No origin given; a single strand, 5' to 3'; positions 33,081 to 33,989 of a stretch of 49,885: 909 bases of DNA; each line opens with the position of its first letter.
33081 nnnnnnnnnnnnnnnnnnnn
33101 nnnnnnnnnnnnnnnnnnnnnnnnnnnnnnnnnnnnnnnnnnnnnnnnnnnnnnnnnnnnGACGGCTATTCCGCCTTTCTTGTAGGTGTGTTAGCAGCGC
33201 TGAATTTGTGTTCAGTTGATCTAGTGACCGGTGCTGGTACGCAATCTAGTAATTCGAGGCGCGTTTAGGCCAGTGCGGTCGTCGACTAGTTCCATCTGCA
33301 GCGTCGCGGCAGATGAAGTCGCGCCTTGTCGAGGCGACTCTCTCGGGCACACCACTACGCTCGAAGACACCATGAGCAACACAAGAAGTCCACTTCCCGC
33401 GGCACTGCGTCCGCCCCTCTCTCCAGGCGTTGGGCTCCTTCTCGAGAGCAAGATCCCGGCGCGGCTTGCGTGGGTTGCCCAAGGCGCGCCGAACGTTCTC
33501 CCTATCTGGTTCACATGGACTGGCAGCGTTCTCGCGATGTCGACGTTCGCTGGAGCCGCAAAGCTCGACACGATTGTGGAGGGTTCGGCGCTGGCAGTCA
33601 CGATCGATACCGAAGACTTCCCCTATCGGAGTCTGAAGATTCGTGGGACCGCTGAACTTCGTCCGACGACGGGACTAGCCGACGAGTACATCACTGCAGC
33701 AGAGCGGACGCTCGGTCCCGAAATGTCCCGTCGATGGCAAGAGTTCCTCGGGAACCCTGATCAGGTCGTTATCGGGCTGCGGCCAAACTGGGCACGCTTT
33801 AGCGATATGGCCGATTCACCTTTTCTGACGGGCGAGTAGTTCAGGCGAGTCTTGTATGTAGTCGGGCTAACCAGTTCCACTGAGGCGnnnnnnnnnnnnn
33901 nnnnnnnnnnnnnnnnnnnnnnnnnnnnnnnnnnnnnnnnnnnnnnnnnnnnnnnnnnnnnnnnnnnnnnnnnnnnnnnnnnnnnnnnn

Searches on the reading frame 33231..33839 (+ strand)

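Call 31: search_protein_families(library=pfam, proteins=[window:33231-33839:+], max_evalue=0.00001)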
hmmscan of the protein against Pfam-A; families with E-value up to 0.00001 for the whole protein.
window:33231-33839:+ (202 aa): 1 family
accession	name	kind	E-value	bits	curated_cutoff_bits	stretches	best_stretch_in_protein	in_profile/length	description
PF01243.27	PNPOx_N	-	1.4e-06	29.1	28.1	1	77-190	15-118/120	Pyridoxamine 5'-phosphate oxidase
